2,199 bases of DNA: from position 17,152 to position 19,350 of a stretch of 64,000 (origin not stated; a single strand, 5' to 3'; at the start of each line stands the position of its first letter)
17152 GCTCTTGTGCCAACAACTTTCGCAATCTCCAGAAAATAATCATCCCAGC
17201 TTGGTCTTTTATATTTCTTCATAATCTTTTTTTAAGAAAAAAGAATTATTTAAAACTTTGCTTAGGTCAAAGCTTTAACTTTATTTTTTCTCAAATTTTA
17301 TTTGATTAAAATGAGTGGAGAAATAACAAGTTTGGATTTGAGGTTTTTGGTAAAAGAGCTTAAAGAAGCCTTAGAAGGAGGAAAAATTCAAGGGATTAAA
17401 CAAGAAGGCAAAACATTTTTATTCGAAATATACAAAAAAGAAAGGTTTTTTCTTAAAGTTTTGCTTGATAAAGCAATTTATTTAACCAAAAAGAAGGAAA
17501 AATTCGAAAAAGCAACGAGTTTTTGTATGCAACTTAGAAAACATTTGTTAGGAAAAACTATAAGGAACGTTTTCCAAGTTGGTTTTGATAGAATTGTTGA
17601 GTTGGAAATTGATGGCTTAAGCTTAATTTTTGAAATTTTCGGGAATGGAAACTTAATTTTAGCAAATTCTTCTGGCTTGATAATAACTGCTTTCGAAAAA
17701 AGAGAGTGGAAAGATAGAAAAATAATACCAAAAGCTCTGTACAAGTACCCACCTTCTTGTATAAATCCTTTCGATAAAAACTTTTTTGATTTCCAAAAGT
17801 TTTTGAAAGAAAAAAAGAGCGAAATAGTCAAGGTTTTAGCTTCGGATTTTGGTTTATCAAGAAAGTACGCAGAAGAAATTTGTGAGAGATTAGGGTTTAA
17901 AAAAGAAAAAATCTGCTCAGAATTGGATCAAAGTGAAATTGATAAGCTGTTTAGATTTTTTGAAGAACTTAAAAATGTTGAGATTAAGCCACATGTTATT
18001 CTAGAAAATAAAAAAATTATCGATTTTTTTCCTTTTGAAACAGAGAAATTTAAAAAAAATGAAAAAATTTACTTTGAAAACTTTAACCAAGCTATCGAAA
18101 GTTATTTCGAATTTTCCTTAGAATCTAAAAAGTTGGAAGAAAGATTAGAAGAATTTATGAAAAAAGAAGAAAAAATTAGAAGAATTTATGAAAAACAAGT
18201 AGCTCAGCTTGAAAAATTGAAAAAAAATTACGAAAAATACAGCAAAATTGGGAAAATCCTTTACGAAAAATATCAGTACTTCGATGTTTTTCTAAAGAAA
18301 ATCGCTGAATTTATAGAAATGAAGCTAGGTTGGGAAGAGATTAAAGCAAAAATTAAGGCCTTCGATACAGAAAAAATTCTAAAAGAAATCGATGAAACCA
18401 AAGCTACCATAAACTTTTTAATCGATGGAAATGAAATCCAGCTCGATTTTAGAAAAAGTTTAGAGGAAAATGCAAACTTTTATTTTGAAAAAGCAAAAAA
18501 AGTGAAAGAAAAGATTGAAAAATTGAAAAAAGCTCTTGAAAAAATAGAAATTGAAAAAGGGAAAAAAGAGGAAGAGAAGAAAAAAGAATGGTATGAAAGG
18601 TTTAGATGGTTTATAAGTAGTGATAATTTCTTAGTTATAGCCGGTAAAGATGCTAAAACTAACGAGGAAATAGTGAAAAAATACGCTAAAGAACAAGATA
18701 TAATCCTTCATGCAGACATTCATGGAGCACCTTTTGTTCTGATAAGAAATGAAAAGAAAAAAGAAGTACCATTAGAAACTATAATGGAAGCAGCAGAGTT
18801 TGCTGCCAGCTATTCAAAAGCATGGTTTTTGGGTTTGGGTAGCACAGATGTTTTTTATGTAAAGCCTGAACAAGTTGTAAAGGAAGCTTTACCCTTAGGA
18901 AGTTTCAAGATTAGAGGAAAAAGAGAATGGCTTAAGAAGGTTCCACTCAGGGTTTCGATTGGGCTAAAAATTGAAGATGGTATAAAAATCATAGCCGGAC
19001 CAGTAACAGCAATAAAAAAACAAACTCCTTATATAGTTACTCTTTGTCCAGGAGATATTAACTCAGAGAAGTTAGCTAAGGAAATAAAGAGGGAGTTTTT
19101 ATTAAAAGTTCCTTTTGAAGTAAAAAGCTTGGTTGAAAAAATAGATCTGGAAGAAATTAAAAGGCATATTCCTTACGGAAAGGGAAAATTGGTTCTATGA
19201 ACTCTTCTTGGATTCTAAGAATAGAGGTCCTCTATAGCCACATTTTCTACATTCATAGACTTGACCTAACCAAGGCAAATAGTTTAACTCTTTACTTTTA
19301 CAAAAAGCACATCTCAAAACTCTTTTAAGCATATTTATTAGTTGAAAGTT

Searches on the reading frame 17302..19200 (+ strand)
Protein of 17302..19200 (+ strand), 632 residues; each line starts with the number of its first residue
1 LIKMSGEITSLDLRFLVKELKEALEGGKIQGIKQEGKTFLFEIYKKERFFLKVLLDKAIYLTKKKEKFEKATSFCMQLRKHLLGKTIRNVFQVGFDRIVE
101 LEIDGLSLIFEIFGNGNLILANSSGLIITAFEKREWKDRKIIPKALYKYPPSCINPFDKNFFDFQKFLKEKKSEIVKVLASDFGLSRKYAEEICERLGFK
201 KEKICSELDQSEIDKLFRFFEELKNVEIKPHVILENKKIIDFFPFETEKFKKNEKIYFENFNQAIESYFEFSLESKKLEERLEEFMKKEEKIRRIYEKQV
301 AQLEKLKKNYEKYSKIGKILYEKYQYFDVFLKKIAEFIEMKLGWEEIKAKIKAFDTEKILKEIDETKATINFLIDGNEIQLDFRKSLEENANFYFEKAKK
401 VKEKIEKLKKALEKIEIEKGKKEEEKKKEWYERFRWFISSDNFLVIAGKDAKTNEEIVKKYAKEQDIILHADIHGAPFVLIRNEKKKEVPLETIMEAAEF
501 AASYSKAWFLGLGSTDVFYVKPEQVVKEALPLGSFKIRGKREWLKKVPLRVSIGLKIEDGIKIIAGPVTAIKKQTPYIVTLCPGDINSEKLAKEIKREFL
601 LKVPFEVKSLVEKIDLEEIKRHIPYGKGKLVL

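Call 44: search_protein_families(library=pfam, proteins=[window:17302-19200:+], max_evalue=0.00001)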
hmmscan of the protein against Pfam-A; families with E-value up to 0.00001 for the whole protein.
window:17302-19200:+ (632 aa): 3 families
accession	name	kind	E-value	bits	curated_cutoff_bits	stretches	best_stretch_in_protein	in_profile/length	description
PF05833.16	NFACT_N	-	5.6e-60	203.9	31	1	10-420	2-412/456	NFACT N-terminal and middle domains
PF05670.18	NFACT-R_1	-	7.8e-31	107.3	29.8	1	434-539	2-112/112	NFACT protein RNA binding domain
PF18297.6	NFACT-R_2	-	2.9e-06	27.8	26.9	0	435-507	2-69/104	NFACT protein RNA binding domain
